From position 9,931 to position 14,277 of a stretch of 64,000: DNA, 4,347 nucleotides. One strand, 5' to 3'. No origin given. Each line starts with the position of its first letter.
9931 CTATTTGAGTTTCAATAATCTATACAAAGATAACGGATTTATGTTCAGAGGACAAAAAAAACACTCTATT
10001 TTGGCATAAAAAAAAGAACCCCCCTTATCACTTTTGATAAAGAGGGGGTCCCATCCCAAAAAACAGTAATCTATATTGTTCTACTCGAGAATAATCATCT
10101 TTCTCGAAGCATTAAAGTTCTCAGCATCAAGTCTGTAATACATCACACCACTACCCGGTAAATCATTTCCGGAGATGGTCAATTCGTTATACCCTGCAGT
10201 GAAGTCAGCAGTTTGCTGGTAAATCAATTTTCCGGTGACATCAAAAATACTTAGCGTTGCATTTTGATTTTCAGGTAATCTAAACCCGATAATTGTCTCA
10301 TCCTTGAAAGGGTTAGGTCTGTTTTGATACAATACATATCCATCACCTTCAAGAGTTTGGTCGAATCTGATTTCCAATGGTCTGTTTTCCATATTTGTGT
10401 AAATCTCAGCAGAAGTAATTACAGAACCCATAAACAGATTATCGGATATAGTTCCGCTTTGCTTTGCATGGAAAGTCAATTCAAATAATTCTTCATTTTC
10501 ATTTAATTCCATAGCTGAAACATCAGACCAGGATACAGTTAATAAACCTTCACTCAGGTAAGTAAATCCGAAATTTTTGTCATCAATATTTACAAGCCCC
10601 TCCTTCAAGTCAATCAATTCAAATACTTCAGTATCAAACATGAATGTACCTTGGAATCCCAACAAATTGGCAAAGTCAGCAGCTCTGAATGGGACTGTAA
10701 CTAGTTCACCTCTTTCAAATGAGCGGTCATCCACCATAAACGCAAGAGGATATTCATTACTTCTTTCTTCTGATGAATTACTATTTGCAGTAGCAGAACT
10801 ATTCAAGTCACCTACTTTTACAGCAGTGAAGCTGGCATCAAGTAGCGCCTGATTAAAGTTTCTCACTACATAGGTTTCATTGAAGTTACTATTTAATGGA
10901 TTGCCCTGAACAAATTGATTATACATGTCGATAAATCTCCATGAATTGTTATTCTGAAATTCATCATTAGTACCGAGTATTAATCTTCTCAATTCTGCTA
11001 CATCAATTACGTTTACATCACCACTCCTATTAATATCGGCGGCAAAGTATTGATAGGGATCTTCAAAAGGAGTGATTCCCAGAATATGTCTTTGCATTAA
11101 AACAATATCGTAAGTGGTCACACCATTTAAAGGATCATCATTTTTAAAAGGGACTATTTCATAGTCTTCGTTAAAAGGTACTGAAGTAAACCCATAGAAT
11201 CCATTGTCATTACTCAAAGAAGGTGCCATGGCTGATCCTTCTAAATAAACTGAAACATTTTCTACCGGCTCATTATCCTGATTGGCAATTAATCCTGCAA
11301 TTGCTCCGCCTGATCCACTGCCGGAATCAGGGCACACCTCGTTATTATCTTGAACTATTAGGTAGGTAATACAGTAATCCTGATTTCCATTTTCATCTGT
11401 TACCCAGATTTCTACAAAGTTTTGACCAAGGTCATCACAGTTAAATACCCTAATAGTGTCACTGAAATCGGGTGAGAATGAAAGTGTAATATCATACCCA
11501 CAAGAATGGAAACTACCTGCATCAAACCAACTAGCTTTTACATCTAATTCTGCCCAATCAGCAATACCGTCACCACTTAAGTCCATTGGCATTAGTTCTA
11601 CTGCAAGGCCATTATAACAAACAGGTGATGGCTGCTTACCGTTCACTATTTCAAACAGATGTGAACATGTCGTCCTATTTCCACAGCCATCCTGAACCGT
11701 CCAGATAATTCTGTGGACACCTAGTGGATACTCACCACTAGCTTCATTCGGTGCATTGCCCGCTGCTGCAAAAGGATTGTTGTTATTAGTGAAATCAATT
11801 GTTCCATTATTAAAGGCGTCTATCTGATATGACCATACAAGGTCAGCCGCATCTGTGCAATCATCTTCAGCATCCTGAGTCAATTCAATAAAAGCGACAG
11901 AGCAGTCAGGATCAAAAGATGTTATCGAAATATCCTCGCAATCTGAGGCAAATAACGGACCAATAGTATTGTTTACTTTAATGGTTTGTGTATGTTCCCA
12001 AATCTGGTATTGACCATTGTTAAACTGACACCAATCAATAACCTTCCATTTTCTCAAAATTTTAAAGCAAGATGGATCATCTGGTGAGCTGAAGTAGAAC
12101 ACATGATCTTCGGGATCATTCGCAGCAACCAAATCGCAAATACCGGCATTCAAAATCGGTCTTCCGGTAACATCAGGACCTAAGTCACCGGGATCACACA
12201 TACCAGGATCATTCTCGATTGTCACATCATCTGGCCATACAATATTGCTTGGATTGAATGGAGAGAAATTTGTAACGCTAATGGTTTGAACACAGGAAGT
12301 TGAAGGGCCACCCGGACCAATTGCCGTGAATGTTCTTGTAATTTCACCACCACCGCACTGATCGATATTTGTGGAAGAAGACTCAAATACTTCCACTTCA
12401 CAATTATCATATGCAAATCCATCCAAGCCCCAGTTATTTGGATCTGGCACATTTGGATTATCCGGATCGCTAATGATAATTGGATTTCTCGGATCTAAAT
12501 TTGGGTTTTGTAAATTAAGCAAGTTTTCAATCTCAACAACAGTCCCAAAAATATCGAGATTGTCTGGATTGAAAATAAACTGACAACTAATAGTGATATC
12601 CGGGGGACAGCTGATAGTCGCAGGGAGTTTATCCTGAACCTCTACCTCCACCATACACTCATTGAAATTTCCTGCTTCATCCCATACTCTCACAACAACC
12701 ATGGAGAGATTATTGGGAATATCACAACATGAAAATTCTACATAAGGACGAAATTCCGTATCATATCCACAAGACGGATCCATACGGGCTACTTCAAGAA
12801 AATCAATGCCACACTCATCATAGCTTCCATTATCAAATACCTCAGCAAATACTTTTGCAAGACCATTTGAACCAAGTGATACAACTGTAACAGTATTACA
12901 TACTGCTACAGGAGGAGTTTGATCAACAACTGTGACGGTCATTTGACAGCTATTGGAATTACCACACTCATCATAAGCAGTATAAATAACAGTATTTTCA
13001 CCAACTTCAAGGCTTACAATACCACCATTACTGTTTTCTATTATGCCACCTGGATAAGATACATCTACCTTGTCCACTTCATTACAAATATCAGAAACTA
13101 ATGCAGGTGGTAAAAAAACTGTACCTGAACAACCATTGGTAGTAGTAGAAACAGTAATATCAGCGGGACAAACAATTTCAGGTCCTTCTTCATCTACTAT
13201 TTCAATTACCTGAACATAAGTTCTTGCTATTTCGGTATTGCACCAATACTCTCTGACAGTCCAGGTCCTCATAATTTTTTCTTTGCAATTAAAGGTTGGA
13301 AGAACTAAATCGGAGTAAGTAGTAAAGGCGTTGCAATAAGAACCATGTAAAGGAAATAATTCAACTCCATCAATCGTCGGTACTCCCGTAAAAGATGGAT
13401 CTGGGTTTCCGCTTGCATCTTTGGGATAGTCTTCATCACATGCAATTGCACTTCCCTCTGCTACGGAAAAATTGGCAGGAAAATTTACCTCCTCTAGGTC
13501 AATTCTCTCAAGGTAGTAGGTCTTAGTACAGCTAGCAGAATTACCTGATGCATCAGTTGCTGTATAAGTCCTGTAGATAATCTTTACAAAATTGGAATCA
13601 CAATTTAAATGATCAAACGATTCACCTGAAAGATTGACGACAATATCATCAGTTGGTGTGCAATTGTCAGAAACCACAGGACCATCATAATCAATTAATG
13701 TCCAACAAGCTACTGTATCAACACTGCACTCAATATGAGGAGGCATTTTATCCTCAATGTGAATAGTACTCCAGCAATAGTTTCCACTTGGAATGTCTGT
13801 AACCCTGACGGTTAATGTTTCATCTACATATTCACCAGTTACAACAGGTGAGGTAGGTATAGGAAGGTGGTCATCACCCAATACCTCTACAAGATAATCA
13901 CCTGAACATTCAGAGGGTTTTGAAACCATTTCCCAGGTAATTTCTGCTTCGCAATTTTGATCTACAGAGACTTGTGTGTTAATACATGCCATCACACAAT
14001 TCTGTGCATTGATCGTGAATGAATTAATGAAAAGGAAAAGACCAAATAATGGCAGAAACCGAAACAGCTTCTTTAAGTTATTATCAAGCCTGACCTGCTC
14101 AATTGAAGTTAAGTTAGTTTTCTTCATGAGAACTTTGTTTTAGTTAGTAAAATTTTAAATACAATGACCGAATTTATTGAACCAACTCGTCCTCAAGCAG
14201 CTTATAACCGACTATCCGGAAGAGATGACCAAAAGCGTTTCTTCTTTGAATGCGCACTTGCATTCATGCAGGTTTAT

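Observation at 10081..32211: Four tandem giant Cys-rich T9SS cargo paralogues, each carrying both a dockerin-like and a cohesin-like module next to the CTD anchor: candidate self-assembling surface scaffold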

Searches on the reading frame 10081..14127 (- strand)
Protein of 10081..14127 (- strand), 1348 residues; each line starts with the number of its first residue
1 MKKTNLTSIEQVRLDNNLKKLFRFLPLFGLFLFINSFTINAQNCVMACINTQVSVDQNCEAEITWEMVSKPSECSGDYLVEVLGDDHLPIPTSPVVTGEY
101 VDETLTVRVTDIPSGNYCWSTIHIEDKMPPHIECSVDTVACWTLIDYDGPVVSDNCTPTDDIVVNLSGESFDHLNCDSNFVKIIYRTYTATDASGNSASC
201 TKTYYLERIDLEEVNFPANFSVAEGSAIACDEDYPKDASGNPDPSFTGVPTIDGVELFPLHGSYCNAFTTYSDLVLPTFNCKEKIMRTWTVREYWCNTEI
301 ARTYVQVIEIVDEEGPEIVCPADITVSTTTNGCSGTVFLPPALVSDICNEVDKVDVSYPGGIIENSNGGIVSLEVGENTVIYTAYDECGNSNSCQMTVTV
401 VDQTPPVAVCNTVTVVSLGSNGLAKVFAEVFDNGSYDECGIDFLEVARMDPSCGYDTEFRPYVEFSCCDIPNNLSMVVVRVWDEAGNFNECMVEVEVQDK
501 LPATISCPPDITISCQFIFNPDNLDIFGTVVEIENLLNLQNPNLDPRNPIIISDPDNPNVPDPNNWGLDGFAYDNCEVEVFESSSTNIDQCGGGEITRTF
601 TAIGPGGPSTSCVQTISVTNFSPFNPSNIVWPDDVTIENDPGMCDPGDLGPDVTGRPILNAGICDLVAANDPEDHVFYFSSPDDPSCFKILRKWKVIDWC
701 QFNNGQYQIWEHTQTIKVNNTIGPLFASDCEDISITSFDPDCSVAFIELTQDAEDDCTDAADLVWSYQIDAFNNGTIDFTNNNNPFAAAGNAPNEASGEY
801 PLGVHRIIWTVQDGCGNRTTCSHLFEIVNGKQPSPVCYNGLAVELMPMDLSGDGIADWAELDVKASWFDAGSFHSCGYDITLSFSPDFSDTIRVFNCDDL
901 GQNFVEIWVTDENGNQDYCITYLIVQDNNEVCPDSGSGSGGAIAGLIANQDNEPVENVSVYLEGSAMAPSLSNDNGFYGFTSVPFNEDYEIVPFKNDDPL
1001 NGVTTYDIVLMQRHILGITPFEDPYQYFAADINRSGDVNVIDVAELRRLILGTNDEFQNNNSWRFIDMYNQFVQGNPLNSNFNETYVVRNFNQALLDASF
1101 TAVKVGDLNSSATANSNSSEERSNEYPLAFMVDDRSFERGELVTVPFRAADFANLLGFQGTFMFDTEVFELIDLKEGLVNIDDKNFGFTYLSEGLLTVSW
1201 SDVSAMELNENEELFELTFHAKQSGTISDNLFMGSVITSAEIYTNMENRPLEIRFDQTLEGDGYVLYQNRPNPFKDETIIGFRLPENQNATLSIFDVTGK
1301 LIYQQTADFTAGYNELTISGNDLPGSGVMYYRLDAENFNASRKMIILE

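Call 3: search_protein_families(library=pfam, proteins=[window:10081-14127:-], max_evalue=0.01)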
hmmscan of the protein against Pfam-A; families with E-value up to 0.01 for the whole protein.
window:10081-14127:- (1348 aa): 6 families
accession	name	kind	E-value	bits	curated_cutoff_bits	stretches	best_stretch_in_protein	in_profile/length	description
PF02494.22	HYR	-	1.7e-12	47.9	21.7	1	311-400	1-81/81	HYR domain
PF18962.6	Por_Secre_tail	-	5.8e-07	30.1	27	1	1271-1346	3-75/75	Secretion system C-terminal sorting domain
PF00963.24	Cohesin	-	2e-06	28.5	24.1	1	1132-1235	5-117/139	Cohesin domain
PF00404.24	Dockerin_1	-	3.2e-05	24.5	22.9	1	1003-1051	10-57/57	Dockerin type I domain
PF13754.12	Big_3_4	-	0.0011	19.3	27.3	0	898-932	31-65/106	Domain of unknown function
PF13620.12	CarboxypepD_reg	-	0.0048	17.7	32.3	0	943-991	2-52/82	Carboxypeptidase regulatory-like domain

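Call 4: search_protein_families(library=ncbifam, proteins=[window:10081-14127:-], max_evalue=0.01)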
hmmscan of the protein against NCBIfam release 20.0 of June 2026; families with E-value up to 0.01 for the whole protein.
window:10081-14127:- (1348 aa): 6 families
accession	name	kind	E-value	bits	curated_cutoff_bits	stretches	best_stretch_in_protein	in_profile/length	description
TIGR04183.1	Por_Secre_tail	domain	3.3e-08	33.4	23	1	1271-1346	3-71/72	T9SS type A sorting domain-containing protein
NF052323.1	T9SSA_dep_M6i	equivalog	7.8e-07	27.4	600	1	1269-1345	960-1036/1043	T9SS-dependent M6-like inactivated metalloprotease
NF038113.1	T9SSA_dep_M36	equivalog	2.2e-05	22.8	885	1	1270-1346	796-868/869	T9SS-dependent M36 family metallopeptidase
NF047441.1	Lepto_OmpL47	equivalog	0.0001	22.1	250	1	344-488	172-312/336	multi-beta-barrel domain surface protein OmpL47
NF047446.1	barrel_OmpL47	domain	0.00028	21.3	40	0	350-400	17-68/68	OmpL47-type beta-barrel domain-containing protein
NF049990.1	CellobisidaseCelK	equivalog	0.0022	16.3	1700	1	1002-1057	837-889/889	cellulose 1,4-beta-cellobiosidase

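Call 60: find_encoding_contigs(protein=window:10081-14127:-, flank=2000, max_places=4)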
Protein window:10081-14127:- (1348 aa): 2 contigs read that carry it; 1 place shown.
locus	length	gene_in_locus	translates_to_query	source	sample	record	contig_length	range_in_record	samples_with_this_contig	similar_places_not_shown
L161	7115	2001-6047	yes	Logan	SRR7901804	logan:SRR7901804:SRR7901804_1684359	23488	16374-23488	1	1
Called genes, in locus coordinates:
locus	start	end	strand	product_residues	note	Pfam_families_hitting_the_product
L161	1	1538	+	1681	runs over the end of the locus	PF13620:CarboxypepD_reg (faint), PF18962:Por_Secre_tail (faint)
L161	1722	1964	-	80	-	-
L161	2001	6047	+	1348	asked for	PF02494:HYR (weak), PF00963:Cohesin (weak), PF18962:Por_Secre_tail (weak)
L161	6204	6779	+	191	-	PF19335:HMBD (faint)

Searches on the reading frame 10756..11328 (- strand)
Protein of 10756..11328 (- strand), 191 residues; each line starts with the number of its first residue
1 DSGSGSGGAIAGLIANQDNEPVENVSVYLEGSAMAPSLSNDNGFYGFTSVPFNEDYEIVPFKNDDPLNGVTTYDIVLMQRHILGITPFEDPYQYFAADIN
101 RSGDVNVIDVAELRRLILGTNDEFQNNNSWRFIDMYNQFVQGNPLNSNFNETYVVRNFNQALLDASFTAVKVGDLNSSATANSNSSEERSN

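Call 67: predict_structure(alignment_id=A4)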
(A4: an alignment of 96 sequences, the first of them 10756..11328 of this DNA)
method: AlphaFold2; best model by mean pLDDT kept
length: 191 residues; sequences in the alignment: 96
mean_pLDDT: 94.1   pTM: 0.88
mean pLDDT of the five models: 94.1, 94.0, 93.8, 93.8, 93.6
residues with pLDDT >= 90: 173; 70-90: 7; 50-70: 4; < 50: 7
segments of 3 or more residues with pLDDT < 50: 187-191
pLDDT, mean of each block of 10 residues (from residue 1): 77 98 98 98 98 98 97 98 97 98 98 98 97 96 92 98 98 97 65 41
secondary structure, 60 per line:
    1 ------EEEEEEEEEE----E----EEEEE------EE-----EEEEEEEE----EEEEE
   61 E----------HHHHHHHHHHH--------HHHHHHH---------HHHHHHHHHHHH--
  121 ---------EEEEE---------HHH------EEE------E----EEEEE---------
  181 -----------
elements in order: E7-16 E26-30 E44-51 E56-61 H72-82 H91-97 H107-118 E130-134 E153-155 E167-171

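Call 70: fold_search(model_id=the predicted structure, library=pdb)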
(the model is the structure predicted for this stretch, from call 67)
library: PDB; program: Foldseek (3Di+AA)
matches with E <= 10: 1102; with E <= 0.001: 1
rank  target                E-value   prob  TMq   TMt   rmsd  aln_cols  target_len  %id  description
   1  5g5d_B                7.5e-04  0.99  0.26  0.31  11.4       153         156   16  Crystal Structure of the CohScaC2-XDocCipA type II complex from Clostridium thermocellum (released 2017-04-05)
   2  2b59_B                1.7e-03  0.99  0.26  0.31  11.0       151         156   16  The type II cohesin dockerin complex (released 2005-10-11)
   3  2xet_A                1.8e-03  1.00  0.24  0.46   3.6        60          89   25  Conserved hydrophobic clusters on the surface of the Caf1A usher C-terminal domain are important for F1 antigen assemb (released 2010-09-22)
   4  4fl4_L                2.0e-03  0.98  0.26  0.17  11.5       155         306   15  Scaffoldin conformation and dynamics revealed by a ternary complex from the Clostridium thermocellum cellulosome (released 2012-06-27)
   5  2xet_B                2.7e-03  1.00  0.24  0.47   3.3        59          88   24  Conserved hydrophobic clusters on the surface of the Caf1A usher C-terminal domain are important for F1 antigen assemb (released 2010-09-22)
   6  3kpt_A                2.9e-03  1.00  0.27  0.15   2.1        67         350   18  Crystal structure of BcpA, the major pilin subunit of Bacillus cereus (released 2009-11-24)
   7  8bdw_H                3.1e-03  1.00  0.27  0.51   2.0        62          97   13  Crystal structure of CnaB2 domain from Lactobacillus plantarum (released 2023-02-22)
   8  8bdw_A                3.1e-03  1.00  0.28  0.54   3.2        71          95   13  Crystal structure of CnaB2 domain from Lactobacillus plantarum (released 2023-02-22)
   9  3rkp_B                3.5e-03  1.00  0.26  0.15   2.6        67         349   19  Crystal structure of BcpA*(D312A), the major pilin subunit of Bacillus cereus (released 2012-05-30)
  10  3rkp_A                4.6e-03  1.00  0.27  0.15   2.0        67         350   16  Crystal structure of BcpA*(D312A), the major pilin subunit of Bacillus cereus (released 2012-05-30)
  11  8qox_B                6.3e-03  0.99  0.26  0.12   4.0        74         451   20  Two-component assembly of SlaA and SlaB S-layer proteins of Sulfolobus acidocaldarius (released 2024-02-21)
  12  6fwv_A                7.6e-03  1.00  0.29  0.11   3.0        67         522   12  The Bacillus anthracis TIE protein (released 2018-08-08)
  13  3irz                  8.1e-03  0.99  0.25  0.13   3.2        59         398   17  Crystal structure of functional region of UafA from Staphylococcus saprophyticus in P212121 form (released 2010-09-08)
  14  3kpt_B                8.7e-03  1.00  0.26  0.14   3.0        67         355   18  Crystal structure of BcpA, the major pilin subunit of Bacillus cereus (released 2009-11-24)
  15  3irp                  9.3e-03  1.00  0.26  0.12   3.9        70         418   17  Crystal structure of functional region of UafA from Staphylococcus saprophyticus at 1.50 angstrom resolution (released 2010-09-08)
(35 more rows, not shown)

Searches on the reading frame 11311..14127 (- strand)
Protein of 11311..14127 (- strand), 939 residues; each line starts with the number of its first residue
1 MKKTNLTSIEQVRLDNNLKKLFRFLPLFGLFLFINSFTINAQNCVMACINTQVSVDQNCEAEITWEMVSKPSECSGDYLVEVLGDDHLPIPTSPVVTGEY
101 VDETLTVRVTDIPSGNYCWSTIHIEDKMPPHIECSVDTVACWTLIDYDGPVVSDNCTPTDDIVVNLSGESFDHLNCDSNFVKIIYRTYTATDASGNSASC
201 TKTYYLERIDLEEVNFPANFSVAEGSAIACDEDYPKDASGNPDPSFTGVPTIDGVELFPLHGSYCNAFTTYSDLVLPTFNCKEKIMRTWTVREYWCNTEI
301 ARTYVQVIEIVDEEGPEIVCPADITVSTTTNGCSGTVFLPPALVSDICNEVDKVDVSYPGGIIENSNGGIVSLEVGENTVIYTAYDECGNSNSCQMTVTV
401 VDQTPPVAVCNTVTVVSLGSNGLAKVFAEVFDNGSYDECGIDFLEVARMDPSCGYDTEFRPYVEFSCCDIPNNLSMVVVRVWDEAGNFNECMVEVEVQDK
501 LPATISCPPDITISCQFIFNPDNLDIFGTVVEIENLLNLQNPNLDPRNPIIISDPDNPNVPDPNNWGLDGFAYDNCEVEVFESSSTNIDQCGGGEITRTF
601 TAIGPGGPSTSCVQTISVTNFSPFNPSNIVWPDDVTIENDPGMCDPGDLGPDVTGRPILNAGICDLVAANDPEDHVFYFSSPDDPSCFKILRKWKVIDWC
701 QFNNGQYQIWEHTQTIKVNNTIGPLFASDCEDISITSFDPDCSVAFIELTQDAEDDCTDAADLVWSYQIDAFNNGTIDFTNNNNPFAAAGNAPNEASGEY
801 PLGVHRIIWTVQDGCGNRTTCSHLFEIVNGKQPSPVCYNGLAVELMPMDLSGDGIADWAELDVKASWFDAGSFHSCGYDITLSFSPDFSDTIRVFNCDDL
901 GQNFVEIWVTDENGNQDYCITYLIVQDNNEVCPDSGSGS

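Call 91: search_solved_structures(query=window:11311-14127:-, max_evalue=0.01)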
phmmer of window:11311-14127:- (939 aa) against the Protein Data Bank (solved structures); distinct sequences matched with E-value up to 0.01: 0.
